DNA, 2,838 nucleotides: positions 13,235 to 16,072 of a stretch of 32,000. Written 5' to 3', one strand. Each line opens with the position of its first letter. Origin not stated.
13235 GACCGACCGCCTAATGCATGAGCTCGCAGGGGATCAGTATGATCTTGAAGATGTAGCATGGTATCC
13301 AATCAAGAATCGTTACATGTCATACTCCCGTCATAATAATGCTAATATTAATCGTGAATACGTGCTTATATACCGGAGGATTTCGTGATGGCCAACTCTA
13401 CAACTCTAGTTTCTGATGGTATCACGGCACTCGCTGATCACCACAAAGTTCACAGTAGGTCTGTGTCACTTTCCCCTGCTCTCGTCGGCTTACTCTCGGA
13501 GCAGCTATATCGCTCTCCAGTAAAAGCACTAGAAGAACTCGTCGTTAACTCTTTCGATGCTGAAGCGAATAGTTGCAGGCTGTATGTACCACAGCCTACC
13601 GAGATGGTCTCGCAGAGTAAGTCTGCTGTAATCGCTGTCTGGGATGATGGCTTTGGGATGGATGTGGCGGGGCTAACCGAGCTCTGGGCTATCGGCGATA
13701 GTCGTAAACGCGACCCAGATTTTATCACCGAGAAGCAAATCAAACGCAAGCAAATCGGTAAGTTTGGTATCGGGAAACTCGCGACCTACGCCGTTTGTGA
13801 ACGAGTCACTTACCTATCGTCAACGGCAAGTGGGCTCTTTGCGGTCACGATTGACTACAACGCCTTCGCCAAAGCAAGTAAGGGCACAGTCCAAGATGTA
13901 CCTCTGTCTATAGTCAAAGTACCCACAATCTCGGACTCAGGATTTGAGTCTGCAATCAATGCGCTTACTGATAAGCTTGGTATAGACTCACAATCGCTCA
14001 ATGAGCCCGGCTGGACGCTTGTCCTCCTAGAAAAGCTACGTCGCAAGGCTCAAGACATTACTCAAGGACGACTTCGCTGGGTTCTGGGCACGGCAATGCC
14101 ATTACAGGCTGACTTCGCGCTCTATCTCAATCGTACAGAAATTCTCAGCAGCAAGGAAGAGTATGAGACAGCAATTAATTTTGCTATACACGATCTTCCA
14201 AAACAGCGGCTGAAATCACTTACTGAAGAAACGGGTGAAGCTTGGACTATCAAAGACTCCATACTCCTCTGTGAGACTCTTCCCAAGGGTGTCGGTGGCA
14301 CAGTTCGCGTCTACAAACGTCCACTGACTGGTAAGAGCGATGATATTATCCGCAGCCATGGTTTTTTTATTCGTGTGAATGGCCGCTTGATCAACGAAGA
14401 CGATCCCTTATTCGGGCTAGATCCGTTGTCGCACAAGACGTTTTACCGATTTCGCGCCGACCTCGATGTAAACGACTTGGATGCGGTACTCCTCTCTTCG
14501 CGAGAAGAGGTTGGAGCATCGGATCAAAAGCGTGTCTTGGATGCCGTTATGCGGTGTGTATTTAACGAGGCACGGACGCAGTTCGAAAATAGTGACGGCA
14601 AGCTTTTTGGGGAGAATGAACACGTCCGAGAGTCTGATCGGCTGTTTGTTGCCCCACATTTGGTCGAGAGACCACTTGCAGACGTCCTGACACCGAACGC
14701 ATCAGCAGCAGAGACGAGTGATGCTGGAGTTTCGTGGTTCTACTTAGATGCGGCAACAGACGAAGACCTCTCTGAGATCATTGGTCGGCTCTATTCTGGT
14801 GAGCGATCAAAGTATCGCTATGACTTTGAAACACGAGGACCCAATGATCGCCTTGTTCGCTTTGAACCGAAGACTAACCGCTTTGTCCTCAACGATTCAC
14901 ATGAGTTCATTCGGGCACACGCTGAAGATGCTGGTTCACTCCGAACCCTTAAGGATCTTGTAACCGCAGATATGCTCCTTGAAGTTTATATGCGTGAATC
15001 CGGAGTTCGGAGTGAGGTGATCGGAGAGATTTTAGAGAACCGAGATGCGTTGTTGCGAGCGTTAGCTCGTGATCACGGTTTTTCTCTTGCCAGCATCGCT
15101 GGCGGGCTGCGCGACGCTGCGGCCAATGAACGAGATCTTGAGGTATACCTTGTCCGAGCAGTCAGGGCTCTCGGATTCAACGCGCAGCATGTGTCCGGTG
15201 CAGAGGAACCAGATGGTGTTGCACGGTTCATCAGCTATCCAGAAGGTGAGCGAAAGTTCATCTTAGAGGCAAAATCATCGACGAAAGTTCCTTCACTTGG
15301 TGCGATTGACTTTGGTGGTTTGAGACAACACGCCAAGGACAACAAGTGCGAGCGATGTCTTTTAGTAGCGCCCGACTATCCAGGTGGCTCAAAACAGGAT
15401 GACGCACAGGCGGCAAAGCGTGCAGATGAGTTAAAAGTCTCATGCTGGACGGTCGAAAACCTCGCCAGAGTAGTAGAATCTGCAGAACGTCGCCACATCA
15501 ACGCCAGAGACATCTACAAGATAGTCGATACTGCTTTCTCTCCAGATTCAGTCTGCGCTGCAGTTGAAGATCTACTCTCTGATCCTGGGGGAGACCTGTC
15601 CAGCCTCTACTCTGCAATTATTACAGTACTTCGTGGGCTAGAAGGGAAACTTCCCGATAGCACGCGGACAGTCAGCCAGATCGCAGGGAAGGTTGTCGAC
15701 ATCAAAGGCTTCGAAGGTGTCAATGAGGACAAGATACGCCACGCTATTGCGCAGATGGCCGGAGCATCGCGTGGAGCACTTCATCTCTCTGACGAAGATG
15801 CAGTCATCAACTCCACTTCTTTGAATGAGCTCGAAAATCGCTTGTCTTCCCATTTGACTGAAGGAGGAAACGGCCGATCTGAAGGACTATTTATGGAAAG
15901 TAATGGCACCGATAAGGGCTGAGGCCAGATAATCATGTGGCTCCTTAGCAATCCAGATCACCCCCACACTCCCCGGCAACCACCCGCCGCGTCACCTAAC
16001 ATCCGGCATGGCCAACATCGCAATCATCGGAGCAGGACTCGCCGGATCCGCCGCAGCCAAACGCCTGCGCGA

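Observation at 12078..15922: Two-gene methyltransferase plus GHKL-ATPase/PD-(D/E)xK-nuclease module: candidate uncharacterised MORC/MutL-like restriction or defence system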

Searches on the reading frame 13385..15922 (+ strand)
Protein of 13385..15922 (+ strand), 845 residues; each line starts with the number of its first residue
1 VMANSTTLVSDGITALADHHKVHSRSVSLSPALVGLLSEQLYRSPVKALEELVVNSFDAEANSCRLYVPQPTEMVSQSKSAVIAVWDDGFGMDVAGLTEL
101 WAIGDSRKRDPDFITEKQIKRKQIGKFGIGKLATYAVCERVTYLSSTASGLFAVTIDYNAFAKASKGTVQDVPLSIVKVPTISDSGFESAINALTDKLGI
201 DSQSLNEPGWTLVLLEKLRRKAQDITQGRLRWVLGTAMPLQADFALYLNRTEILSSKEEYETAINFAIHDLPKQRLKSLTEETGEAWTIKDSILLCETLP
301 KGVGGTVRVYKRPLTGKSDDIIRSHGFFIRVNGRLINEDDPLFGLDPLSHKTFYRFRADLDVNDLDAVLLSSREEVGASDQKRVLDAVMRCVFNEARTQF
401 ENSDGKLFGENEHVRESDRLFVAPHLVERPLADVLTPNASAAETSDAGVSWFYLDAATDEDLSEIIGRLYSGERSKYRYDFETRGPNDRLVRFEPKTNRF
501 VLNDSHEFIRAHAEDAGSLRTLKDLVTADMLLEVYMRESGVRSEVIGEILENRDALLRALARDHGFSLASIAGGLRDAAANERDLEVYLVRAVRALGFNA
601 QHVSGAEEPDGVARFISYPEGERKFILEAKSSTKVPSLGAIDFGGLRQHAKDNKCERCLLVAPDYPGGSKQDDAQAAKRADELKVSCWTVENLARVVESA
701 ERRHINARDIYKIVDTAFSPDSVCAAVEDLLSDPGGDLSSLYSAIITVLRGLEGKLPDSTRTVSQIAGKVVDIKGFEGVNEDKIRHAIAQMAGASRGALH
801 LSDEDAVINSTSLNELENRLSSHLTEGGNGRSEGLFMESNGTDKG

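Call 4: search_protein_families(library=pfam, proteins=[window:13385-15922:+], max_evalue=1)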
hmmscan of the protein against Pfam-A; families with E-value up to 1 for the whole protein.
window:13385-15922:+ (845 aa): 3 families
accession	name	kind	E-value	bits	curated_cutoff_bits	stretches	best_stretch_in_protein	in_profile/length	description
PF13589.12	HATPase_c_3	-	3.6e-18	66.4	25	1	45-178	3-125/137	Histidine kinase-, DNA gyrase B-, and HSP90-like ATPase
PF25794.1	SACS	-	0.02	15.1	32.8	1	42-148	15-123/247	Sacsin domain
PF22722.2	NA-iREase1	-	0.2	12.1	27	1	588-693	4-104/106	NACHT-associated inactive Restriction Endonuclease 1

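Call 5: search_protein_families(library=padloc, proteins=[window:13385-15922:+], max_evalue=1)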
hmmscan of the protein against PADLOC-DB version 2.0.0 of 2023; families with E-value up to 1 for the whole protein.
window:13385-15922:+ (845 aa): 1 family
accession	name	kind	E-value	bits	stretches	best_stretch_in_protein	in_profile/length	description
PDLC03419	REase_II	-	1.2e-08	31.8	1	32-145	12-119/695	Type II restriction enzyme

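Call 6: search_protein_families(library=ncbifam, proteins=[window:13385-15922:+], max_evalue=1)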
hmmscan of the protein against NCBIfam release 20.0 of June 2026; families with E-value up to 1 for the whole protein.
window:13385-15922:+ (845 aa): 6 families
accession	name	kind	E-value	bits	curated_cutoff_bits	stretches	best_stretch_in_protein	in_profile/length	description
NF050001.1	restrict_BbrUII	equivalog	2.8e-16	59.2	550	1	39-402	15-359/659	BbrUII/HgiDII family restriction enzyme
NF010683.0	PRK14083.1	equivalog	3.7e-12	45.5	455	1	33-150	15-133/604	HSP90 family protein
NF047352.1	P_loop_sacsin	domain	1.7e-06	28.4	50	1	48-143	3-79/80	sacsin N-terminal ATP-binding-like domain-containing protein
NF041932.1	MzaB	equivalog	4.6e-05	22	850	1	47-165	14-120/480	MZA anti-phage system associated ATPase MzaB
TIGR00585.2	mutl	equivalog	0.01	14.7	180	1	44-95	20-64/555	DNA mismatch repair endonuclease MutL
NF003555.1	PRK05218.1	equivalog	0.073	11.5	371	1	77-147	66-139/614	molecular chaperone HtpG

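Call 7: search_solved_structures(query=window:13385-15922:+, max_evalue=1, show_alignments=2)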
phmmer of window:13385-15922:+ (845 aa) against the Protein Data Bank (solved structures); distinct sequences matched with E-value up to 1: 6.
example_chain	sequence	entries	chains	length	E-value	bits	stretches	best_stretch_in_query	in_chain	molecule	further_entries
7u4c_A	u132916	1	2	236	0.24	12.9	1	77-148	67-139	Chaperone protein HtpG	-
3h80_A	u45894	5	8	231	0.35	12.4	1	74-148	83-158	Heat shock protein 83-1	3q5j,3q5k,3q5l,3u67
3o6o_A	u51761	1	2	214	0.38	12.3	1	80-146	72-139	Heat shock protein 83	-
3omu_A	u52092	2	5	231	0.43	12.1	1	80-146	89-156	Heat shock protein 83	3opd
5ggz_B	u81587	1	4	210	0.74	11.3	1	74-145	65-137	Heat shock protein HSP 90-alpha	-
2yga_A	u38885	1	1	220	0.76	11.3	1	77-147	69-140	ATP-DEPENDENT MOLECULAR CHAPERONE HSP82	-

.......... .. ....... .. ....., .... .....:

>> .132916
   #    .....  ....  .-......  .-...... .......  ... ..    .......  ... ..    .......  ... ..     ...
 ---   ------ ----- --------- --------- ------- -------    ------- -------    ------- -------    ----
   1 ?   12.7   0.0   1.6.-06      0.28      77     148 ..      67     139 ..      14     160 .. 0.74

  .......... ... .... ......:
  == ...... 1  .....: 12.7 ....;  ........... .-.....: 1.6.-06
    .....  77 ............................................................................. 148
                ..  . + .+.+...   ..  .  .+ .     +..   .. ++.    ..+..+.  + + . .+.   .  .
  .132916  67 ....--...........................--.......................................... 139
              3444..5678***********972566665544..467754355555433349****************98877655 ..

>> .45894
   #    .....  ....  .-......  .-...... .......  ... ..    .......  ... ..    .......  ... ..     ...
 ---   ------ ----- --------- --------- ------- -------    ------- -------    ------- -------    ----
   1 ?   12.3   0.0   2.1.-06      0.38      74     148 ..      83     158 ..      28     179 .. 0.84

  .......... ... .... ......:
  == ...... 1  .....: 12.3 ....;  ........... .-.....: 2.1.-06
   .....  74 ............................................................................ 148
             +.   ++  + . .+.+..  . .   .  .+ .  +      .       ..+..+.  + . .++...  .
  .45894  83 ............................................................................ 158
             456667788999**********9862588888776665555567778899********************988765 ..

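Call 9: search_protein_families(library=phrogs, proteins=[window:13385-15922:+], max_evalue=0.1)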
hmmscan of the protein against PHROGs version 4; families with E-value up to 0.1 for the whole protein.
window:13385-15922:+ (845 aa): 1 family
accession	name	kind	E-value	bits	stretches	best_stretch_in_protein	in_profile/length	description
phrog_6203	-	unknown function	4.7e-19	69.4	1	37-287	18-241/644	-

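Call 10: find_homologous_proteins(query=window:13385-15922:+, max_evalue=0.001)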
Query window:13385-15922:+ (845 aa): 1033 proteins with E <= 0.001 among 8000 candidates; the best 120 are listed.
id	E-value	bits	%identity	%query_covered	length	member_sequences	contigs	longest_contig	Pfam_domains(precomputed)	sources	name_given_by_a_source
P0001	0.0e+0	1880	100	100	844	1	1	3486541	PF13589.13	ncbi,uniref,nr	ncbi:ATP-binding protein [Mucisphaera calidilacus]|uniref:Uncharacterized protein n=1 Tax=Mucisphaer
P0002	1.5e-256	872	50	99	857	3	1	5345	PF13589.13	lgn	-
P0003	5.2e-256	870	50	99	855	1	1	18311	PF13589.13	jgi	-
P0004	1.5e-254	865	50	99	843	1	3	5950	PF13589.13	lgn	-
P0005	6.0e-254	863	50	99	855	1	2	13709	PF13589.13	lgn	-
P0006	1.9e-246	839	49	96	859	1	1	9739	PF13589.13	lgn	-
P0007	7.5e-243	827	49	96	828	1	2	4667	PF13589.13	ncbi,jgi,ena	-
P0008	1.9e-241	822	49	96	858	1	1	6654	PF13589.13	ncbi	-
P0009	5.4e-237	807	47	98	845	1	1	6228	PF13589.13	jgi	jgi:hypothetical protein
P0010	1.3e-234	799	48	96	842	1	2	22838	PF13589.13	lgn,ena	-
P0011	1.4e-233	796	46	100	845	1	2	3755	PF13589.13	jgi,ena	-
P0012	1.5e-233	796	48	97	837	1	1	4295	PF13589.13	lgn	-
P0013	2.1e-232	792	48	96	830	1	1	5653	PF13589.13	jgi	jgi:hypothetical protein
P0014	4.2e-232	791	47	95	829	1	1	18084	PF13589.13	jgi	-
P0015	2.4e-231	789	48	96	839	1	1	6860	PF13589.13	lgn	-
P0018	1.6e-230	786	47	99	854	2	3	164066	PF13589.13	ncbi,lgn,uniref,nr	ncbi:ATP-binding protein [Burkholderia stagnalis]|uniref:ATP-binding protein n=1 Tax=Burkholderia st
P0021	1.0e-229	783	47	98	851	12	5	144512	PF13589.13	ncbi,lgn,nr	ncbi:HSP90 family protein [Burkholderia pseudomallei]|nr:HSP90 family protein [Burkholderia pseudoma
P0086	1.2e-217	743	46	97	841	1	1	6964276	PF13589.13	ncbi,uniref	ncbi:ATP-binding protein [Micromonospora sp. CA-249363]|uniref:ATP-binding protein n=1 Tax=Micromono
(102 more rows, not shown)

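Call 13: find_related_loci(query=A1, collection=genome_contigs, flank=7000)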
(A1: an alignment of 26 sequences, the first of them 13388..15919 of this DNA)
Query A1 (844 aa) in genome_contigs; peptide patterns used: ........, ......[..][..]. (x = any residue, [..] = any of these).
465 stretches matched a pattern; 365 encode a relative of the query (tblastn E <= 1e-3); the best 80 are kept; 80 distinct loci.
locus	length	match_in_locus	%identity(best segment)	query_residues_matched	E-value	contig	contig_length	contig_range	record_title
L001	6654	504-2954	49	26-839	0e+0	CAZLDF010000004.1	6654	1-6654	MAG TPA_asm: uncultured Isosphaeraceae bacterium isolate binchicken_co31_387 genome assembly, contig: k141_2141013, whol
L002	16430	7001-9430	46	3-820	0e+0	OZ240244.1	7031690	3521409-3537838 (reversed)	MAG: Candidatus Poribacteria bacterium isolate 530b1872-db39-4376-9dde-5bfc35f27194 genome assembly, chromosome: 1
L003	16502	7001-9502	45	1-839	0e+0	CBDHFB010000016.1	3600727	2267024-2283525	MAG: Dehalococcoidia bacterium isolate 5892fe59-49e4-48a8-8c95-40c51a55cd3e genome assembly, contig: contig_12, whole ge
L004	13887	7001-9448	46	21-840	0e+0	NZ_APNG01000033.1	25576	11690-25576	Salinisphaera sp. T5B8 contig33, whole genome shotgun sequence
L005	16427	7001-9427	45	1-820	0e+0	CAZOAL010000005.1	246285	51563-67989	MAG TPA_asm: uncultured bacterium isolate SRP119689_co1_304 genome assembly, contig: NODE_20_length_246285_cov_27.734886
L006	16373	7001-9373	47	25-819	0e+0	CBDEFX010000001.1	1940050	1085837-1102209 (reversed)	MAG: Dehalococcoidia bacterium isolate bd3fcf20-00e0-4c08-a004-f645cab7dc39 genome assembly, contig: contig_1, whole gen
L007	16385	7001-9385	46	25-826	0e+0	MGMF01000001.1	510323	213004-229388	MAG: Chloroflexi bacterium GWB2_49_20 gwb2_scaffold_1, whole genome shotgun sequence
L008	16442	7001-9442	44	7-820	0e+0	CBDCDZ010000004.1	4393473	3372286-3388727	MAG: Trueperaceae bacterium isolate 07c7ba7f-aa85-48a8-9ef1-ab671b4b3d71 genome assembly, contig: contig_4, whole genome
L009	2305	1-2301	47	41-808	0e+0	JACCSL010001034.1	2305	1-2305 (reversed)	MAG: Ardenticatenales bacterium isolate MGR_bin47 SD2897-2912_k127_8315540, whole genome shotgun sequence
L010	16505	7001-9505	47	11-844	0e+0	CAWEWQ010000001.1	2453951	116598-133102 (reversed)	MAG: uncultured Actinomycetes bacterium isolate MFD06298.bin.2.218 genome assembly, contig: contig_10801, whole genome s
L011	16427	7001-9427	47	26-838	0e+0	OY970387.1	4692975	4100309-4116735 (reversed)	MAG: uncultured Acidimicrobiaceae bacterium isolate MFD05537.bin.c.3 genome assembly, chromosome: 1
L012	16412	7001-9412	45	20-830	0e+0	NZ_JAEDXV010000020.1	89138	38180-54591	Terriglobus sp. ADX1 NODE_20_length_89138_cov_600.947961, whole genome shotgun sequence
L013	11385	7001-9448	45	20-839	0e+0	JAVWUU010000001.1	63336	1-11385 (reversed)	MAG: Thermomonas sp. isolate CGS3Y4-bin29 NODE_1_length_63336_cov_5.919000, whole genome shotgun sequence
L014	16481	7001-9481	46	17-838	0e+0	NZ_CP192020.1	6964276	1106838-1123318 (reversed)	Micromonospora sp. CA-249363 chromosome, complete genome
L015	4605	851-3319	44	26-830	0e+0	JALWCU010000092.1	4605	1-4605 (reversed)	MAG: Bacteroidales bacterium isolate T11_maxbin2_scaf2bin.180 T11_NODE_16936_length_4605_cov_3.087986, whole genome shot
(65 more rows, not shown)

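Call 17: search_protein_families(library=pfam, alignment_id=A2, max_evalue=0.001)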
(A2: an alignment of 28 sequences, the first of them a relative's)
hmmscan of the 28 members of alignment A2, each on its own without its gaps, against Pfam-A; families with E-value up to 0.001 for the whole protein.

A. member 1, L002:9384-10367:+ (328 aa): 5 families
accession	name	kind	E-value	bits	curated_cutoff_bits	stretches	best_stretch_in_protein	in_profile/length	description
PF01555.25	N6_N4_Mtase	-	2.2e-33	116.5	26.7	1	62-271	1-221/221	DNA methylase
PF13847.12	Methyltransf_31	-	2.7e-08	34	27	1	230-275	2-55/145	Methyltransferase domain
PF13649.12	Methyltransf_25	-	9.9e-07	29.8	27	1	235-275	1-43/97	Methyltransferase domain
PF01170.24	UPF0020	-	2.1e-06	28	22.3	1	230-272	27-65/197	RMKL-like, methyltransferase domain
PF08241.18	Methyltransf_11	-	2.8e-06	28.3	21.2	0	237-277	2-42/95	Methyltransferase domain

B. families by the number of members that match (of 28 scanned): 34 families (the first 25 are shown)
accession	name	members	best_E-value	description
PF01555.25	N6_N4_Mtase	14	6.3e-37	DNA methylase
PF08241.18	Methyltransf_11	14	9.3e-08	Methyltransferase domain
PF01170.24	UPF0020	13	1.6e-09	RMKL-like, methyltransferase domain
PF13649.12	Methyltransf_25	12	1.8e-08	Methyltransferase domain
PF13847.12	Methyltransf_31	10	9.7e-09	Methyltransferase domain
PF08242.18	Methyltransf_12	7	5.7e-07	Methyltransferase domain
PF02086.21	MethyltransfD12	5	5.7e-05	D12 class N6 adenine-specific DNA methyltransferase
PF13604.12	AAA_30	2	1.6e-05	AAA domain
PF02384.22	N6_Mtase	2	0.00012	N-6 DNA Methylase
PF18860.6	AbiJ_NTD3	1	3.1e-59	AbiJ N-terminal domain 3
PF00211.25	Guanylate_cyc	1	3.4e-59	Adenylate and Guanylate cyclase catalytic domain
PF00145.23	DNA_methylase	1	1.4e-45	C-5 cytosine-specific DNA methylase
PF17757.6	UvrB_inter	1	4.7e-33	UvrB interaction domain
PF14355.11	Abi_C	1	1.9e-27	Abortive infection C-terminus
PF00128.31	Alpha-amylase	1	6.4e-27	Alpha amylase, catalytic domain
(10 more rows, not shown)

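Call 33: predict_structure(alignment_id=A3)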
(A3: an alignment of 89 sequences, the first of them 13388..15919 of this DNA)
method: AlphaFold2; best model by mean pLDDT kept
length: 844 residues; sequences in the alignment: 89
mean_pLDDT: 85.5   pTM: 0.70
mean pLDDT of the five models: 85.5, 85.2, 82.9, 82.5, 82.4
residues with pLDDT >= 90: 429; 70-90: 312; 50-70: 76; < 50: 27
segments of 3 or more residues with pLDDT < 50: 1-3, 112-118, 317-319, 438-446, 841-844
pLDDT, mean of each block of 10 residues (from residue 1): 68 84 73 68 83 87 95 88 94 86 60 49 62 89 93 88 66 87 87 94 90 94 90 79 90 87 95 96 96 96 95 64 85 79 85 92 84 80 96 95 86 84 90 68 49 76 87 89 90 93 92 83 94 89 88 91 80 91 93 93 90 90 95 86 95 96 77 83 96 93 88 95 93 73 93 87 95 89 93 92 92 88 73 75 36
secondary structure, 60 per line:
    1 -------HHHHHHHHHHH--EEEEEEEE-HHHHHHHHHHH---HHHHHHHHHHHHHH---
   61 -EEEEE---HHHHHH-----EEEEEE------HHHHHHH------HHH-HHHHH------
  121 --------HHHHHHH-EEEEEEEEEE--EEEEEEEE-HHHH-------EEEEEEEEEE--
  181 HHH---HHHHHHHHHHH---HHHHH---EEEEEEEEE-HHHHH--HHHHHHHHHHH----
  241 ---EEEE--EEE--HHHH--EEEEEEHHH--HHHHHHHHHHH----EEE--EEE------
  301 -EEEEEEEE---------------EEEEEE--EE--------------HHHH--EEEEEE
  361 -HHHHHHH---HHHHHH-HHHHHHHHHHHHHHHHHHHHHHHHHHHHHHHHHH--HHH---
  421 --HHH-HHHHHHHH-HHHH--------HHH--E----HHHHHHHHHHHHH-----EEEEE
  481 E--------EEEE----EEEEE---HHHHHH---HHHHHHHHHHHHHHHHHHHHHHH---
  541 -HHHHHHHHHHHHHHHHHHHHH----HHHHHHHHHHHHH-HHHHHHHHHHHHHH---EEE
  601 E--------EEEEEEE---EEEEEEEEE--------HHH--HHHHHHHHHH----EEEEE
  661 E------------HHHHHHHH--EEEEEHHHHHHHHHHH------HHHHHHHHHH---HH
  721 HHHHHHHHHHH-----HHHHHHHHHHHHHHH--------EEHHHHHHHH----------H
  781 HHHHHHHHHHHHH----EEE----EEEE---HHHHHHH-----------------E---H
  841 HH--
elements in order (helices of 4 or more, strands of 3 or more residues): H8-18 E21-28 H30-40 H44-57 E62-66 H70-75 E81-86 H93-99 H110-114 H129-135 E137-146 E149-156 H158-161 E169-178 H187-197 H201-205 E209-217 H219-223 H226-236 E244-247 E250-252 H255-258 E261-266 H272-282 E287-289 E292-294 E302-309 E325-330 H349-352 E355-360 H362-368 H372-377 H379-412 H427-434 H436-439 H458-470 E476-481 E490-493 E498-502 H506-511 H515-537 H542-562 H567-579 H581-594 E598-601 E610-616 E620-628 H642-651 E656-661 H674-681 E684-688 H689-699 H706-715 H719-731 H737-751 H762-769 H780-793 E798-800 E805-808 H812-818
